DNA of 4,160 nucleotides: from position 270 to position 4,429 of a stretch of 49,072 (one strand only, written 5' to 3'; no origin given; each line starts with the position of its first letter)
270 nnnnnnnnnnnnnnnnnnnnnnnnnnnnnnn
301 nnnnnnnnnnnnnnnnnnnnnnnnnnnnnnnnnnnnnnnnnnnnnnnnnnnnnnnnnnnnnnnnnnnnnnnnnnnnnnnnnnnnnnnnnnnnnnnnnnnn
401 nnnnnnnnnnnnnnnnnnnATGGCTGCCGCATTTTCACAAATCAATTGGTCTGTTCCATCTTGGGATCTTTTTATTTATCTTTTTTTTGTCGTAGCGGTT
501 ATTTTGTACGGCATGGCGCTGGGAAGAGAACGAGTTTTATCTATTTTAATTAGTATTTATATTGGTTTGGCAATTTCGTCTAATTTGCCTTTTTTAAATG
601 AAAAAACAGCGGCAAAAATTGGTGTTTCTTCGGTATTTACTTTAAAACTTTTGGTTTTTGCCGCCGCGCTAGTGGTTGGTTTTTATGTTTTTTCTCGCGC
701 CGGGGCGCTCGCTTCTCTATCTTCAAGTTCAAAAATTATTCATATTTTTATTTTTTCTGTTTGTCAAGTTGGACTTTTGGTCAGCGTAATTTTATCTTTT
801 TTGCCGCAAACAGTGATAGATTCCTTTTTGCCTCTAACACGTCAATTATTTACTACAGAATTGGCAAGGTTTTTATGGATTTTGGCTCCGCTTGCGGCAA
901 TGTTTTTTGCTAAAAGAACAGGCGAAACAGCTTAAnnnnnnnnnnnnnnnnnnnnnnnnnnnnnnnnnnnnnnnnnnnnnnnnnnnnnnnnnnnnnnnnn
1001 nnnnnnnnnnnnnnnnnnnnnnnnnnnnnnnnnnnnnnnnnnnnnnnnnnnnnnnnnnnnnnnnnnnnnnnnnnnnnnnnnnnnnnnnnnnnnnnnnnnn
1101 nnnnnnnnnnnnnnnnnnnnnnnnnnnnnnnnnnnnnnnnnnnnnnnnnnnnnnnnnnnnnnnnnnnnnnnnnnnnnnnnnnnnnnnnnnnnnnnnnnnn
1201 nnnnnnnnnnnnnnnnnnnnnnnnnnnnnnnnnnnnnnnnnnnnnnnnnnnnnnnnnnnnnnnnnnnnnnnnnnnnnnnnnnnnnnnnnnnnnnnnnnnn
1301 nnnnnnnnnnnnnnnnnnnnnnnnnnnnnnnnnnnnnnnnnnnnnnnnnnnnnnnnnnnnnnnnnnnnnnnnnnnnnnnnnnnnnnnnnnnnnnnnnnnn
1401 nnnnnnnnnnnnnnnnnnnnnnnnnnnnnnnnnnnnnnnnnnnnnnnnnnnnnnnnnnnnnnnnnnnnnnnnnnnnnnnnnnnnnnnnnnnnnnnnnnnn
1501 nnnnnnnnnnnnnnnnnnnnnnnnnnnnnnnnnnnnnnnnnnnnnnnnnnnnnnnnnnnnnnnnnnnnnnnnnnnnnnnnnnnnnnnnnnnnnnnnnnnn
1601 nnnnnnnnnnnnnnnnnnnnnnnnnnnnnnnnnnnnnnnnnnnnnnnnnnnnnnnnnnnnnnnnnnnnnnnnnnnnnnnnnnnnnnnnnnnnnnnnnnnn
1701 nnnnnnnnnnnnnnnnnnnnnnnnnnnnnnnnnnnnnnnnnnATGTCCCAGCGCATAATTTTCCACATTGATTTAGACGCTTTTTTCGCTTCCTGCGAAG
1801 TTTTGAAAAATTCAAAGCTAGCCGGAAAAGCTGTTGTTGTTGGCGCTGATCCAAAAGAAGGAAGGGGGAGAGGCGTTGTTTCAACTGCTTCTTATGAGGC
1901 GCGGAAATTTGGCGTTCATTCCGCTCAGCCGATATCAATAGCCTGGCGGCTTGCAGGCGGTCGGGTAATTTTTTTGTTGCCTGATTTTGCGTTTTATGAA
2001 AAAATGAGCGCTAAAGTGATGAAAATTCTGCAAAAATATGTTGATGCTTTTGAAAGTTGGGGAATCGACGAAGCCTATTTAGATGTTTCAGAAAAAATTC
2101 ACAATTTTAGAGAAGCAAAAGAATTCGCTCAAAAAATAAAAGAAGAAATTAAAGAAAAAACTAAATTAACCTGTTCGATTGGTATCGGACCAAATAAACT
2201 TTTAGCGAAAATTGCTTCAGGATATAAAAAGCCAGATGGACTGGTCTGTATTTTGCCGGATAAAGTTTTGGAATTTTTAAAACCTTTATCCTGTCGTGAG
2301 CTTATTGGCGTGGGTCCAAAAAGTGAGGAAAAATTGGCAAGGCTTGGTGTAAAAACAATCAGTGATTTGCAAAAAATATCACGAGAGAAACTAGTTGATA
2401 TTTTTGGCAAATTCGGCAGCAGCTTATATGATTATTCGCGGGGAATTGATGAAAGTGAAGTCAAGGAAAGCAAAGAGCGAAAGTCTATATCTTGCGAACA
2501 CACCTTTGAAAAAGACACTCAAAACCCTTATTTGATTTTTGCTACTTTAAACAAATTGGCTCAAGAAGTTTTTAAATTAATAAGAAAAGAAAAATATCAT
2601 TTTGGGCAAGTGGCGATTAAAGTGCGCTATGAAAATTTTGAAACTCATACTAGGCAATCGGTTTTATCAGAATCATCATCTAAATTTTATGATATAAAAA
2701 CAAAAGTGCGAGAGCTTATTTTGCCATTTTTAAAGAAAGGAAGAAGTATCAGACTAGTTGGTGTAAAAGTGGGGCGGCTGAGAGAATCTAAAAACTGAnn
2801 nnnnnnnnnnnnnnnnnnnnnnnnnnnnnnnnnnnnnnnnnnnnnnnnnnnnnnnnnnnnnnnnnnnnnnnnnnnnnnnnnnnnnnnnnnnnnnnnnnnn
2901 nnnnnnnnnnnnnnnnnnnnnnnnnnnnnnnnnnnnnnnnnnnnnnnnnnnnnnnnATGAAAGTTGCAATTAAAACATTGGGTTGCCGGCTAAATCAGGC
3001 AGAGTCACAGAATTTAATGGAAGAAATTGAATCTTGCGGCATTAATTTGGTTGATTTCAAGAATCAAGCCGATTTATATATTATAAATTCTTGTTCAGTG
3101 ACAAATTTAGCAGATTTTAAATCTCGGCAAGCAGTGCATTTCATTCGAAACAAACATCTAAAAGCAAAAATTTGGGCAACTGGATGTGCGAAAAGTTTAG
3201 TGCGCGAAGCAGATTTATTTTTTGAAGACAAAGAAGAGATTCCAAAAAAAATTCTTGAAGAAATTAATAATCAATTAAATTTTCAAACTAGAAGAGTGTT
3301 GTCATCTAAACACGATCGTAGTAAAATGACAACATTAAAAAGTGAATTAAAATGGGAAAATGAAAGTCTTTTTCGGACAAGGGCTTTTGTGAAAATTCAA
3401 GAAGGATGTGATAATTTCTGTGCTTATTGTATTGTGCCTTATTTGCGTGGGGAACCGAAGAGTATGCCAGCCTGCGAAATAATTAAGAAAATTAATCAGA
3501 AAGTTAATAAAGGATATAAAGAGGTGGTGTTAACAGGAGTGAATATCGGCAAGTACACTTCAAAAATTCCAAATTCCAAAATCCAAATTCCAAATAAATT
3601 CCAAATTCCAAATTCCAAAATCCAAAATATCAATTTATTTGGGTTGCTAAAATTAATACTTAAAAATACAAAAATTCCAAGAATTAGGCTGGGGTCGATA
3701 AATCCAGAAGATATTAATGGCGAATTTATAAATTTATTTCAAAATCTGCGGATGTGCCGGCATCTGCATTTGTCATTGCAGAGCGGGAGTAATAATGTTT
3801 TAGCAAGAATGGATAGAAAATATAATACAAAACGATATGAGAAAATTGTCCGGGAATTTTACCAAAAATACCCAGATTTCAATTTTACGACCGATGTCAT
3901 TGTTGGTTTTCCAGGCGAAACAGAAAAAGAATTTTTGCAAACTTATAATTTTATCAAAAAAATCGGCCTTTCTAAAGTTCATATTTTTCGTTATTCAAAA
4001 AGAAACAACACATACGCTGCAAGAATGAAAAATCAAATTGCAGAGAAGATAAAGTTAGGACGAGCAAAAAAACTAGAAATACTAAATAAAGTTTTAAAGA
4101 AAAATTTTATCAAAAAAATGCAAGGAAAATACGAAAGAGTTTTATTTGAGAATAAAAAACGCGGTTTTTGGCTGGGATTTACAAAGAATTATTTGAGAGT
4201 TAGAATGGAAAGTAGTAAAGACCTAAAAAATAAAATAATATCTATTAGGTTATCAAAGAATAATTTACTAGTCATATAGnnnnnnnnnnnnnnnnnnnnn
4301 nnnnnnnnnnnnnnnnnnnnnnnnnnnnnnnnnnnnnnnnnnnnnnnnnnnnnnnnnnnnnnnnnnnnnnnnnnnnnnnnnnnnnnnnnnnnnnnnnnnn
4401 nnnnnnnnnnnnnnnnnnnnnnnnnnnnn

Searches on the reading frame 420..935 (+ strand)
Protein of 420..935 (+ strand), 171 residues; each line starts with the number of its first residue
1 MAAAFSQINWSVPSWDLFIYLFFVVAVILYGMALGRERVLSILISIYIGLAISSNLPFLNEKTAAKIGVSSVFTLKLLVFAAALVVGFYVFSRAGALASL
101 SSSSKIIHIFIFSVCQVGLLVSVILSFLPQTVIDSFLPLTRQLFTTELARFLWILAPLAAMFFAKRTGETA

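Call 25: find_homologous_proteins(query=window:420-932:+, max_evalue=0.00001)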
Query window:420-932:+ (171 aa): 11 proteins with E <= 0.00001 among 990 candidates.
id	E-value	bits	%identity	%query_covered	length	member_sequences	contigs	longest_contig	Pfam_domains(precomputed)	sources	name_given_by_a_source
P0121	5.0e-91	321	95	99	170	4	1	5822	-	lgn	-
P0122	2.4e-76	273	77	99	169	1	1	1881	-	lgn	-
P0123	1.5e-73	264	78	98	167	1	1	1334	-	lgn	-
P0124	3.5e-70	253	70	98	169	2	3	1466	-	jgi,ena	-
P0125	3.6e-52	195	59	95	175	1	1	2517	-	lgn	-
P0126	1.7e-46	176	53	94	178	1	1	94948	-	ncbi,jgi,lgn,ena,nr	ncbi:hypothetical protein KJ903_00915 [Patescibacteria group bacterium]|nr:hypothetical protein [Pat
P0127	3.3e-45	172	48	96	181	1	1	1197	-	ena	-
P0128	4.5e-45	172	52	96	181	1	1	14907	-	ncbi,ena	-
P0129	9.2e-45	171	48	96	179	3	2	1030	-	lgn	-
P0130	4.2e-31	126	38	98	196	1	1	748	-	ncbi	-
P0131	3.4e-30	123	38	99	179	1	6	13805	-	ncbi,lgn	-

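Call 26: find_encoding_contigs(protein=P0122, flank=3000, max_places=3)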
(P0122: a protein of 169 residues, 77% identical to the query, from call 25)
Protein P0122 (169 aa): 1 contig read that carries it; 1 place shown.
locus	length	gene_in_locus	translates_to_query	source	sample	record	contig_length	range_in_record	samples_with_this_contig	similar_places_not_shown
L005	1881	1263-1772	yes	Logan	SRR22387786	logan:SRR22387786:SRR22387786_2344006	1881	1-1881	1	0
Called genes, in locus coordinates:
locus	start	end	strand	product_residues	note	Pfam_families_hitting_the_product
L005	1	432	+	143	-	?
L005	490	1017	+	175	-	PF10263:SprT-like (weak), PF01863:YgjP-like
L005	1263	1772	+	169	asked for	-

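Call 27: find_encoding_contigs(protein=P0123, flank=3000, max_places=3)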
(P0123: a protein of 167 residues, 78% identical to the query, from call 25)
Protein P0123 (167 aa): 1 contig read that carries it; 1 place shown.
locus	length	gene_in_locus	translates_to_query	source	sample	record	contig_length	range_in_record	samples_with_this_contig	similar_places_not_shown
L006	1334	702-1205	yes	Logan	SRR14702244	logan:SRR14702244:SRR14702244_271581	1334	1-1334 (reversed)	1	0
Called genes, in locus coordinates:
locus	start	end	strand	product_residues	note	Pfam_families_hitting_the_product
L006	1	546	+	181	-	?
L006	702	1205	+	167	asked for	-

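Call 28: find_encoding_contigs(protein=P0124, flank=3000, max_places=3)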
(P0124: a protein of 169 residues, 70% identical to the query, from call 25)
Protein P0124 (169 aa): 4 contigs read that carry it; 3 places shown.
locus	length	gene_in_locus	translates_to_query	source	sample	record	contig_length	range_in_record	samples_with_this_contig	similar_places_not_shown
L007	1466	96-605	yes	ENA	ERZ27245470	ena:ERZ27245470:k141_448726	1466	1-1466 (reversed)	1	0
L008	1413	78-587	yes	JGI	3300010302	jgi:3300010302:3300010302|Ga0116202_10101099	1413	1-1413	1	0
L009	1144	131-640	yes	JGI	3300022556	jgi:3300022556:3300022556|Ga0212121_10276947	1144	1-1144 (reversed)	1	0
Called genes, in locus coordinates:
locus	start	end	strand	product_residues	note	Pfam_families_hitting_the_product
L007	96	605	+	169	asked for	-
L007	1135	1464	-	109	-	?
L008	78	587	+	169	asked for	-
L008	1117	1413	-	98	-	?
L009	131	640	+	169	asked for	-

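Call 29: find_encoding_contigs(protein=P0125, flank=3000, max_places=3)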
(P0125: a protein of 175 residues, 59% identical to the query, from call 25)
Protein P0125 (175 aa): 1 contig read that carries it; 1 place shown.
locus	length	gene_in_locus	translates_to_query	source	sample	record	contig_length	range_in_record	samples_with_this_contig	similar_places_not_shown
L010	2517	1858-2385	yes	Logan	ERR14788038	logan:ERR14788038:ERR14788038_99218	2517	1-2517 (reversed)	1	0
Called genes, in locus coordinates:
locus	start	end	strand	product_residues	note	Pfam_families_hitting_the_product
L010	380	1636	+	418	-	PF21269:TreT_GT1, PF00534:Glycos_transf_1, PF13692:Glyco_trans_1_4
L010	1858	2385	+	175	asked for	-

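Call 30: find_encoding_contigs(protein=P0126, flank=4000, max_places=3)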
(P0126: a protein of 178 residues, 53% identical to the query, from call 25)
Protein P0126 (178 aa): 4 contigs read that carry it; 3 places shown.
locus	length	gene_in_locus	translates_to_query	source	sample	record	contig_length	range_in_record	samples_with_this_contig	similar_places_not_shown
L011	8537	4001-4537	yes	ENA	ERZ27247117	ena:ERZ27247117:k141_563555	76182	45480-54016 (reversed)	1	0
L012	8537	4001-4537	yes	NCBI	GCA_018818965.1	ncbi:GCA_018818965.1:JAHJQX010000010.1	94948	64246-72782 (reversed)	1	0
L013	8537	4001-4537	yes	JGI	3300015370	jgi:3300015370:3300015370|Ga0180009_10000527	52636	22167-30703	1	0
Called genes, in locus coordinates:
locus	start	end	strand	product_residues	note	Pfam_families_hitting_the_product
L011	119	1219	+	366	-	-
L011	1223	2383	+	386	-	PF00226:DnaJ, PF01556:DnaJ_C, PF00684:DnaJ_CXXCXGXG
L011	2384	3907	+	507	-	PF01564:Spermine_synth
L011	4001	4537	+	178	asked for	-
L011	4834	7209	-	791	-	-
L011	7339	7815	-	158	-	-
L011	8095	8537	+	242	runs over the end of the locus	PF20582:UPF0758_N, PF04002:RadC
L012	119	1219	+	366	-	-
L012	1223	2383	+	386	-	PF00226:DnaJ, PF01556:DnaJ_C, PF00684:DnaJ_CXXCXGXG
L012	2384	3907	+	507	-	PF01564:Spermine_synth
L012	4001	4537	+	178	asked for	-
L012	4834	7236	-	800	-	-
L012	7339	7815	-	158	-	-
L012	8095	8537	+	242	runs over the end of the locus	PF20582:UPF0758_N, PF04002:RadC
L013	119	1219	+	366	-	-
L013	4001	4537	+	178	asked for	-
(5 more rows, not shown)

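Call 62: search_protein_families(library=pfam, proteins=[window:420-935:+], max_evalue=0.01)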
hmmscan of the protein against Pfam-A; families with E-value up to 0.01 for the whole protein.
window:420-935:+ (171 aa): 0 families

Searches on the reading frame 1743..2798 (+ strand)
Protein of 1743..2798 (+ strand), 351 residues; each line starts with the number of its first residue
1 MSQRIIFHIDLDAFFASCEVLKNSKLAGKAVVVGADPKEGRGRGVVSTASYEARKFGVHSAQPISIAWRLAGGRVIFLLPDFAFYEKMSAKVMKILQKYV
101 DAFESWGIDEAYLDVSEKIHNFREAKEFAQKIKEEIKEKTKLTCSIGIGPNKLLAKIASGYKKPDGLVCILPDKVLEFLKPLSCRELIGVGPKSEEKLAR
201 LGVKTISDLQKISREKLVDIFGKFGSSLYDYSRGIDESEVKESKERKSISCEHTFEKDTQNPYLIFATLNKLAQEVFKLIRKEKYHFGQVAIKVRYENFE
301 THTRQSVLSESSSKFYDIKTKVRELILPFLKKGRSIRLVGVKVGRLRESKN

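Call 12: find_encoding_contigs(protein=window:1743-2798:+, flank=4000, max_places=10)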
Protein window:1743-2798:+ (351 aa): no gene with exactly this product is on record in the collection.

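Call 13: find_homologous_proteins(query=window:1743-2795:+, max_evalue=1e-30)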
Query window:1743-2795:+ (351 aa): 7967 proteins with E <= 1e-30 among 8000 candidates; the best 120 are listed.
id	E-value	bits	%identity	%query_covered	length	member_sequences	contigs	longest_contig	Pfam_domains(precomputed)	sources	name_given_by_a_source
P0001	1.1e-225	766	100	100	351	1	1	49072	PF11799.14,PF00817.26,PF11798.15,PF21999.3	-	-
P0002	6.4e-165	566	74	99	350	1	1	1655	PF11799.14,PF00817.26,PF11798.15,PF21999.3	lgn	-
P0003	2.1e-164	565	73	99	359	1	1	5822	PF11799.14,PF00817.26,PF11798.15,PF21999.3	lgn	-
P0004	9.4e-163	559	72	99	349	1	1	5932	PF11799.14,PF00817.26,PF11798.15,PF21999.3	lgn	-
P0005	2.8e-138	479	64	99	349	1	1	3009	PF11799.14,PF00817.26,PF21999.3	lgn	-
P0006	2.0e-111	391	55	97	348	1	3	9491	PF11799.14,PF00817.26,PF11798.15,PF21999.3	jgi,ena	-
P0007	7.2e-109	382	53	99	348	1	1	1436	PF11799.14,PF14520.13,PF00817.26,PF11798.15,PF21999.3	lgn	-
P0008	2.1e-108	381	54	98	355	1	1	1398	PF11799.14,PF00817.26,PF11798.15,PF21999.3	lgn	-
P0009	5.0e-107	376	53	98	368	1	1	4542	PF11799.14,PF00817.26,PF11798.15,PF21999.3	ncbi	-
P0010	6.4e-107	376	52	98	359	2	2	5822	PF21704.4,PF11799.14,PF00817.26,PF11798.15,PF21999.3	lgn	-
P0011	1.5e-106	374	53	96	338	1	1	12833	PF11799.14,PF00817.26,PF11798.15,PF21999.3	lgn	-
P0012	2.1e-106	374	52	98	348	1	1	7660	PF11799.14,PF00817.26,PF11798.15,PF21999.3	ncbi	ncbi:MAG: DNA polymerase IV, partial [Candidatus Bathyarchaeia archaeon]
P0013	2.5e-106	374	51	98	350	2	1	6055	PF11799.14,PF00817.26,PF11798.15,PF21999.3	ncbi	ncbi:MAG: DNA polymerase IV, partial [Candidatus Bathyarchaeia archaeon]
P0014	3.9e-106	373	52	97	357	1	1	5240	PF11799.14,PF00817.26,PF11798.15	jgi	jgi:DNA polymerase IV (DinB-like DNA polymerase)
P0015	1.2e-105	372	51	98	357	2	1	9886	PF11799.14,PF00817.26,PF11798.15,PF21999.3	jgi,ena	-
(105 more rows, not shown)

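Call 14: find_encoding_contigs(protein=P0003, flank=5000, max_places=4)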
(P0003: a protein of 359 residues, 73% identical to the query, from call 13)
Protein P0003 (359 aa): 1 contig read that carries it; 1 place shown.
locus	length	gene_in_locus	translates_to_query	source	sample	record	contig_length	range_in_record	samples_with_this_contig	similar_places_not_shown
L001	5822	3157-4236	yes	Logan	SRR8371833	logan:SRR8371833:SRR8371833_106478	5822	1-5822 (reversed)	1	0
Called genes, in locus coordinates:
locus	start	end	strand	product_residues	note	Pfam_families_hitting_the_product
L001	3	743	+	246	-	?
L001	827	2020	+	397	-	PF00226:DnaJ, PF01556:DnaJ_C, PF00684:DnaJ_CXXCXGXG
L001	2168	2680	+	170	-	-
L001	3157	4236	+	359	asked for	PF00817:IMS, PF11798:IMS_HHH, PF21999:IMS_HHH_1, PF11799:IMS_C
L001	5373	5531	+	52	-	-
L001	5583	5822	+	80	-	?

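Call 15: find_encoding_contigs(protein=P0004, flank=5000, max_places=4)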
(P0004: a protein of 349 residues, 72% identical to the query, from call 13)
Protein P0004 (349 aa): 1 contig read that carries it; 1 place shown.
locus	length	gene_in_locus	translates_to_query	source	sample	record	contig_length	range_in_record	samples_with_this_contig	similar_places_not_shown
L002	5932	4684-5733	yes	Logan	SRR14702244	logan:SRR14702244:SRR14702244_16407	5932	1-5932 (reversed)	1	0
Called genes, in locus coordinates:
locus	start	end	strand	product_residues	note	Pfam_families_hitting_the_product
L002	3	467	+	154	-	?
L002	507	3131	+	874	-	PF01411:tRNA-synt_2c, PF07973:tRNA_SAD, PF02272:DHHA1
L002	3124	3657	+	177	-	PF01842:ACT (weak), PF13291:ACT_4 (faint), PF13740:ACT_6, PF13840:ACT_7 (faint), PF22629:ACT_AHAS_ss (faint)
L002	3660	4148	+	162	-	PF01327:Pep_deformylase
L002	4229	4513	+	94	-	PF01541:GIY-YIG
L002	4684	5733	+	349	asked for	PF00817:IMS, PF11798:IMS_HHH, PF21999:IMS_HHH_1, PF11799:IMS_C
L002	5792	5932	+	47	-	?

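Call 16: find_encoding_contigs(protein=P0005, flank=5000, max_places=4)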
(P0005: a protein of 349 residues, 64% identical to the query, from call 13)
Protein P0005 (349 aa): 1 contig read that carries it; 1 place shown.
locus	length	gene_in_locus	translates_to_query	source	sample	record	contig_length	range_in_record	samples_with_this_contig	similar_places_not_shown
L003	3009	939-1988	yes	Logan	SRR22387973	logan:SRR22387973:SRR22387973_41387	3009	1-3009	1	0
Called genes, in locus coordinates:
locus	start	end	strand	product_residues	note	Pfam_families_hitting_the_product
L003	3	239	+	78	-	?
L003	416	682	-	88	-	-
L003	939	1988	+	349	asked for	PF00817:IMS, PF21999:IMS_HHH_1, PF11799:IMS_C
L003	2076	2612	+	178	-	-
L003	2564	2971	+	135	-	-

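Call 17: find_encoding_contigs(protein=P0002, flank=5000, max_places=4)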
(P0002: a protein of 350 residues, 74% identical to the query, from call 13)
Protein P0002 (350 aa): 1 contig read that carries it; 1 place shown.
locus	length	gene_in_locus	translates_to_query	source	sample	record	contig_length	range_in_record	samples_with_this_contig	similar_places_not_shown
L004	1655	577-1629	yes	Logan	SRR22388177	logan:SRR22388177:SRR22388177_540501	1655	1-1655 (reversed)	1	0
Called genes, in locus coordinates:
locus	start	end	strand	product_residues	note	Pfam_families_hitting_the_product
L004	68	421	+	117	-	-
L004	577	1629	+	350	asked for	PF00817:IMS, PF11798:IMS_HHH (weak), PF21999:IMS_HHH_1, PF11799:IMS_C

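Call 66: find_encoding_contigs(protein=P0006, flank=4000, max_places=3)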
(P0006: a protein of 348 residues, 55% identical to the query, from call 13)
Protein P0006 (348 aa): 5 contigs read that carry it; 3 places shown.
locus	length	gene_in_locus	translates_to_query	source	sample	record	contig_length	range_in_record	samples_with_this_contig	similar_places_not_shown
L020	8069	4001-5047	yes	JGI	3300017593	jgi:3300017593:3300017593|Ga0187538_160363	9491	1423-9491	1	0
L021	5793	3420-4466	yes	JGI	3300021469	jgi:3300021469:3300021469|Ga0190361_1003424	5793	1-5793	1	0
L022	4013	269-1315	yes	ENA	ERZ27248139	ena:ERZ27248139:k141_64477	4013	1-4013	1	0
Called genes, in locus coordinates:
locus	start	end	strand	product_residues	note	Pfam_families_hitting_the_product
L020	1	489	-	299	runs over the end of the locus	PF01368:DHH, PF02272:DHHA1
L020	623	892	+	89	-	PF00162:PGK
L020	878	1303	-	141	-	PF00162:PGK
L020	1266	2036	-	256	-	PF00121:TIM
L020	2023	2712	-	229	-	PF22935:RM44_endonuclase, PF14622:Ribonucleas_3_3, PF00636:Ribonuclease_3, PF00035:dsrm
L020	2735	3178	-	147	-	PF01029:NusB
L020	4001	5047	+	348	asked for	PF00817:IMS, PF11798:IMS_HHH (weak), PF21999:IMS_HHH_1, PF11799:IMS_C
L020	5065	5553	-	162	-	PF00041:fn3 (faint)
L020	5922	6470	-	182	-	PF10502:Peptidase_S26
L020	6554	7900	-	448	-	-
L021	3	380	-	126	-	?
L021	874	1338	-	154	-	-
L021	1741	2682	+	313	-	PF02568:ThiI, PF18297:NFACT-R_2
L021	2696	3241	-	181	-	-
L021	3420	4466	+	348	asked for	PF00817:IMS, PF11798:IMS_HHH (weak), PF21999:IMS_HHH_1, PF11799:IMS_C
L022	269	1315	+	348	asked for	PF00817:IMS, PF11798:IMS_HHH (weak), PF21999:IMS_HHH_1, PF11799:IMS_C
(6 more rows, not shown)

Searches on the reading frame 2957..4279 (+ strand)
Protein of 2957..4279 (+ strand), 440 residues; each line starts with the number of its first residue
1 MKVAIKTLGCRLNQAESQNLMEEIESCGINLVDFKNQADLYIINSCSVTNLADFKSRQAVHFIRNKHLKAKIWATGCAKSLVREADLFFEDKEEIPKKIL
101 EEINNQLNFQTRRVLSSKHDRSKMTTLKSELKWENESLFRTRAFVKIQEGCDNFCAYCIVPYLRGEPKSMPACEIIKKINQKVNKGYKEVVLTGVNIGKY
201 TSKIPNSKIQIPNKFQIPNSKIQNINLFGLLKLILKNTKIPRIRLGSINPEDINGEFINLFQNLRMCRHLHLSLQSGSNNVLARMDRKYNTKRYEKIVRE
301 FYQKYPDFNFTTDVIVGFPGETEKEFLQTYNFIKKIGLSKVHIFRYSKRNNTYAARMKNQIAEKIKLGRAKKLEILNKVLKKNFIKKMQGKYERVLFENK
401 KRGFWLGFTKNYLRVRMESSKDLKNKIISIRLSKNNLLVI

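Call 62: search_protein_families(library=pfam, proteins=[window:2957-4279:+], max_evalue=0.01)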
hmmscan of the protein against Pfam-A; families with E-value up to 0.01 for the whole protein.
window:2957-4279:+ (440 aa): 2 families
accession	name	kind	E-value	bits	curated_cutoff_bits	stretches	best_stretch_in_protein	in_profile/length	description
PF04055.27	Radical_SAM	-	8.5e-22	78.5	29.5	1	146-333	2-166/166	Radical SAM superfamily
PF00919.26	UPF0004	-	6.5e-19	68.2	27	1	2-81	1-81/98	Uncharacterized protein family UPF0004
